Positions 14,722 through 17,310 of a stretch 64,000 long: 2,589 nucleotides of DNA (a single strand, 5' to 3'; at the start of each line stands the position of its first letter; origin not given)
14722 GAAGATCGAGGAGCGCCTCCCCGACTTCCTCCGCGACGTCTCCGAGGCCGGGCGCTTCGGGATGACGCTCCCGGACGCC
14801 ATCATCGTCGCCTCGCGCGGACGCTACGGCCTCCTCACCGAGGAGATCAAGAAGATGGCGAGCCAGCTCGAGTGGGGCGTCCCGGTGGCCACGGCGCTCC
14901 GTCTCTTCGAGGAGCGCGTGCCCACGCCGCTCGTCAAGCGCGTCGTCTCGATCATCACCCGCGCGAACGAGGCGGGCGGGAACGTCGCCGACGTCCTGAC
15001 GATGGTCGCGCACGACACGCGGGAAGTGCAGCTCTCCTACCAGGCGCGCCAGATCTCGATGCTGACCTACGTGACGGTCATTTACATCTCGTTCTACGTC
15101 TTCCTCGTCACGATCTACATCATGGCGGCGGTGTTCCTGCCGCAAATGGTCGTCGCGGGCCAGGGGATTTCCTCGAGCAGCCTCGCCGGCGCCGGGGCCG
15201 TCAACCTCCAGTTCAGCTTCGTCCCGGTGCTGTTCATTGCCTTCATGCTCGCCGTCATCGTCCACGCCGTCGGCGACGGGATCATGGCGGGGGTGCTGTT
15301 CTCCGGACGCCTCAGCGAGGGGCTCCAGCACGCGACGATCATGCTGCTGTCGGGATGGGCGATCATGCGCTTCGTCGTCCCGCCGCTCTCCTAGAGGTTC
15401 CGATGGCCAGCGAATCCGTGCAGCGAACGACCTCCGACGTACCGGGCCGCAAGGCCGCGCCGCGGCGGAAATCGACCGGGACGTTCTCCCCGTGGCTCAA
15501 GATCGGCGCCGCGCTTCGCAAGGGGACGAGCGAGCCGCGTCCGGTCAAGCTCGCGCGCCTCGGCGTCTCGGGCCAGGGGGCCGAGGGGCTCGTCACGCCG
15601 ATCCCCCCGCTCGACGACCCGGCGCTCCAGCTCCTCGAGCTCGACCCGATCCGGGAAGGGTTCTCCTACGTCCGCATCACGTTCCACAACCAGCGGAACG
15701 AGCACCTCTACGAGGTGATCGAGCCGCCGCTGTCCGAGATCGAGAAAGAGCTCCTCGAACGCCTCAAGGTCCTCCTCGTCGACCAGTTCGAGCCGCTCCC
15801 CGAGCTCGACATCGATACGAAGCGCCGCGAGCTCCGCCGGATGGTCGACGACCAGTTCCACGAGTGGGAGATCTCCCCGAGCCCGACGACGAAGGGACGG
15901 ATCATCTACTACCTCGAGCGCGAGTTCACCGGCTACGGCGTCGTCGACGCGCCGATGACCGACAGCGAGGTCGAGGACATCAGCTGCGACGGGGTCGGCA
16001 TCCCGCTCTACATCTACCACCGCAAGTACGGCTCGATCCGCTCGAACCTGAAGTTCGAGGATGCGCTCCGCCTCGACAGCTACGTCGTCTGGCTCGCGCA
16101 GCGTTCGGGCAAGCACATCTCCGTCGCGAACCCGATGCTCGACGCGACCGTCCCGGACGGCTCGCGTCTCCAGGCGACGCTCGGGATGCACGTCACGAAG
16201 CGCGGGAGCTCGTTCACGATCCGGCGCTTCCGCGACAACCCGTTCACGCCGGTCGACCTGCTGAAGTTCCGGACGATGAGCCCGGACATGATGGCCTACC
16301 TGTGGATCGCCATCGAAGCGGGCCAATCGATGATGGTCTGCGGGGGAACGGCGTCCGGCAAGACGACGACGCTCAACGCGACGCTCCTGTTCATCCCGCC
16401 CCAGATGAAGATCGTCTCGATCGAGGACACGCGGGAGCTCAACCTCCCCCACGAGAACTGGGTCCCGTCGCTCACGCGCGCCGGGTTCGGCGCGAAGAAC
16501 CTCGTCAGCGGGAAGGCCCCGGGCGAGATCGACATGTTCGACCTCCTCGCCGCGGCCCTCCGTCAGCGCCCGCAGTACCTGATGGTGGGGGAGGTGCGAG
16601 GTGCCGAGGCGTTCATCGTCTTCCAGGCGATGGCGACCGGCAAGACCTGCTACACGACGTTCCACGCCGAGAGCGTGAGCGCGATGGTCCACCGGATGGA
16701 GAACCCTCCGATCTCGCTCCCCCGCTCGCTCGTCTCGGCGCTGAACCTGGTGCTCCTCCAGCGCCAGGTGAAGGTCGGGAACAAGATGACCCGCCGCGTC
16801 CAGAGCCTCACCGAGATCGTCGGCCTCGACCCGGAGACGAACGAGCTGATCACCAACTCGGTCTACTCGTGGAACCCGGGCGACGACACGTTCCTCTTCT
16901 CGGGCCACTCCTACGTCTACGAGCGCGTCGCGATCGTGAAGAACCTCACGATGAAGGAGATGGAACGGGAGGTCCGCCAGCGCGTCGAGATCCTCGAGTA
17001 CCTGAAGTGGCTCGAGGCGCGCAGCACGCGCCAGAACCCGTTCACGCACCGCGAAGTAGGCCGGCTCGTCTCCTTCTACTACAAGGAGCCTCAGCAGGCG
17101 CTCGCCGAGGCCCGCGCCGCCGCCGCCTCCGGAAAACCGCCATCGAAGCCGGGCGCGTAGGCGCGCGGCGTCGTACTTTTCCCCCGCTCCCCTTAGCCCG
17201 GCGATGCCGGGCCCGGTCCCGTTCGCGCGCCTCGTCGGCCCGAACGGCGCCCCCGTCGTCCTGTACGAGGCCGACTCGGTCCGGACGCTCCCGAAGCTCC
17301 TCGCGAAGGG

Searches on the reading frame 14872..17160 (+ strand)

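Call 74: search_protein_families(library=pfam, proteins=[window:14872-17160:+], max_evalue=0.01)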
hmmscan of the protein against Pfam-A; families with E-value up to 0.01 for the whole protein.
window:14872-17160:+ (762 aa): 1 family
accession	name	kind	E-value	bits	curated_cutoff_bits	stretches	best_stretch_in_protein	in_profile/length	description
PF00437.27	T2SSE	-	2.3e-33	115.8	24.9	1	416-657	66-288/370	Type II/IV secretion system protein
